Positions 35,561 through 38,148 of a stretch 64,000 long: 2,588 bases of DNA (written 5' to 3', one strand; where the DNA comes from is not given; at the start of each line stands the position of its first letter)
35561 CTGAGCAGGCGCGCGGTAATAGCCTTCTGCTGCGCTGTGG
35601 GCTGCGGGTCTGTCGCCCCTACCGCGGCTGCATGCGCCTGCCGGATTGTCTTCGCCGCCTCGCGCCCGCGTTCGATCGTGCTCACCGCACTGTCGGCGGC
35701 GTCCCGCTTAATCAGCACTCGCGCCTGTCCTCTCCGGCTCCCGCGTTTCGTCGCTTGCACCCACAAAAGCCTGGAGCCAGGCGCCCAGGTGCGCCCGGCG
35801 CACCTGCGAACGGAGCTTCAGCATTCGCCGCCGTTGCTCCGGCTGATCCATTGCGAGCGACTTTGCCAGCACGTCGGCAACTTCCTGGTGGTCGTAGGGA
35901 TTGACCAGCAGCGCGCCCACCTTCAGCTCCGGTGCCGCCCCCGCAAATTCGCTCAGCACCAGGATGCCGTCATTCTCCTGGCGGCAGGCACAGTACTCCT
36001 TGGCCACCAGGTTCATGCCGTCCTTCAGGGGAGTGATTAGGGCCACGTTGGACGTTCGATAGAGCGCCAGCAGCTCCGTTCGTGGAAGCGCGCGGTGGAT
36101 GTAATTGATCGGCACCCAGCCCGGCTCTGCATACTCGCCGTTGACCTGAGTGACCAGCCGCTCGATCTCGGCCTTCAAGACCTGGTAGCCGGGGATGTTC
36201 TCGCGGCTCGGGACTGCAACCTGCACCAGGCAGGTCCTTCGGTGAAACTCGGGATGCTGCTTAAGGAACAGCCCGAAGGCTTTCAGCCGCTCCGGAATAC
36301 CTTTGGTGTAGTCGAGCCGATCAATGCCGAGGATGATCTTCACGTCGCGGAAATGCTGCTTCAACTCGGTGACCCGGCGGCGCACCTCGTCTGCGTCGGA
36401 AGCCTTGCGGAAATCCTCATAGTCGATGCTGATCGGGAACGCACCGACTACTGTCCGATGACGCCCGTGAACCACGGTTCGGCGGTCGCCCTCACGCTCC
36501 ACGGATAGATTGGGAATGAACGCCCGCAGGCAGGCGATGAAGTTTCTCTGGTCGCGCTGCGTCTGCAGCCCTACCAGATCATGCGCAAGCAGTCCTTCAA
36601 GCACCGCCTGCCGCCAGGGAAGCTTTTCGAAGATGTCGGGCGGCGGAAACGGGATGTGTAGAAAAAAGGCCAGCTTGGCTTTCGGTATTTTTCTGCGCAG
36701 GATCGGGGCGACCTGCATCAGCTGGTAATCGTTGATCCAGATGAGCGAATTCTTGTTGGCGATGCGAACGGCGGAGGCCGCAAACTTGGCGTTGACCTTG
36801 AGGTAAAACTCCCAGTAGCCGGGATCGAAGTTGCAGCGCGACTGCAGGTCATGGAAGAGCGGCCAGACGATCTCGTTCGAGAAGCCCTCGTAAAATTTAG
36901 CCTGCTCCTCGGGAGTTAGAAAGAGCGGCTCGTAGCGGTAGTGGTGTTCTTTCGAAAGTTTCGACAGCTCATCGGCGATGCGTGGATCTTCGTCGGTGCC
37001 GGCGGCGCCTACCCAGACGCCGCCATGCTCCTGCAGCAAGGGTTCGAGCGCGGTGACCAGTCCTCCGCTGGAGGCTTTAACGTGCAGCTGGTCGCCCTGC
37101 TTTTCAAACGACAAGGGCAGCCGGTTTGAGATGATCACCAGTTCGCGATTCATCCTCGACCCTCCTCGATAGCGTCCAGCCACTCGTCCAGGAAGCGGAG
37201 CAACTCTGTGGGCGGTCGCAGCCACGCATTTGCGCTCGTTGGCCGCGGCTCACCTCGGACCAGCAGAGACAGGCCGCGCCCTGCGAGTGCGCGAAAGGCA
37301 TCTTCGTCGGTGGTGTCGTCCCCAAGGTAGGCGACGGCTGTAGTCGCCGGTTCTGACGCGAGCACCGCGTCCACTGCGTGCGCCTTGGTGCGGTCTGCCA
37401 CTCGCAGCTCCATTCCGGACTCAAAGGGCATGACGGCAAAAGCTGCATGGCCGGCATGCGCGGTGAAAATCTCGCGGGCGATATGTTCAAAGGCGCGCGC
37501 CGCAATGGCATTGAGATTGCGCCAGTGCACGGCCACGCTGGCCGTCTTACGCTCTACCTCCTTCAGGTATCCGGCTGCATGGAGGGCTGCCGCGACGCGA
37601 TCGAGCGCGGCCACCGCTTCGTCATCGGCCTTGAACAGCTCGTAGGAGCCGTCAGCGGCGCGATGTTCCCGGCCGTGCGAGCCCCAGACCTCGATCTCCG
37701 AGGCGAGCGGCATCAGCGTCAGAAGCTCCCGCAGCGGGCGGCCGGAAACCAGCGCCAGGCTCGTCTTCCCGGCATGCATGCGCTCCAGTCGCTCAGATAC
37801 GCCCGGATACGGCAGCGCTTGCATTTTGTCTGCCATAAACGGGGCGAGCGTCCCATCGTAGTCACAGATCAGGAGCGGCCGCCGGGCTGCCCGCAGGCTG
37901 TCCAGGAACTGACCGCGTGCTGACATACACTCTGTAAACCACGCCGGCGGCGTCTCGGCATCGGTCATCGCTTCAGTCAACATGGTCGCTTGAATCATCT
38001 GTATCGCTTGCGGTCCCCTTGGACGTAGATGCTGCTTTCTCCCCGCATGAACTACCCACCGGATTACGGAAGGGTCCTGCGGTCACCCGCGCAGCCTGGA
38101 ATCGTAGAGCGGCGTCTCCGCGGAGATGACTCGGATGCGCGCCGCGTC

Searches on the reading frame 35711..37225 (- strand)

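Call 53: search_protein_families(library=pfam, proteins=[window:35711-37225:-], max_evalue=0.00001)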
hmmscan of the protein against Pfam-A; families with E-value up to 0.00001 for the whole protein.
window:35711-37225:- (505 aa): 1 family
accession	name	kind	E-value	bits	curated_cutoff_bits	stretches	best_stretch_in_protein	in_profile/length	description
PF00982.27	Glyco_transf_20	-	1.7e-145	485.8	32.5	1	28-488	2-468/473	Glycosyltransferase family 20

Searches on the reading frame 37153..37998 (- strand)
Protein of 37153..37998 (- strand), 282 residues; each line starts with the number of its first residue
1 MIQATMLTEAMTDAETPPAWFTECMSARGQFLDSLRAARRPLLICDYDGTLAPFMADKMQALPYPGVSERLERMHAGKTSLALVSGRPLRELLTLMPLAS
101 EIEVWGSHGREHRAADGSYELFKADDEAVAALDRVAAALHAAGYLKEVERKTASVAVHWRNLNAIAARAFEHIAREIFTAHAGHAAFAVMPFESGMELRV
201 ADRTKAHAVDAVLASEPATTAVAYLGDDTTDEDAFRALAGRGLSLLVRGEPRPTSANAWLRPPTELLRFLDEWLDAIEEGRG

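Call 53: search_protein_families(library=pfam, proteins=[window:37153-37998:-], max_evalue=0.00001)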
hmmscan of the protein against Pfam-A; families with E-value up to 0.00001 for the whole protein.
window:37153-37998:- (282 aa): 1 family
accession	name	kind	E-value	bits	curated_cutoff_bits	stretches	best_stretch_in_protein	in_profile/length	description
PF02358.22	Trehalose_PPase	-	3.7e-19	69.2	27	1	45-239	2-204/235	Trehalose-phosphatase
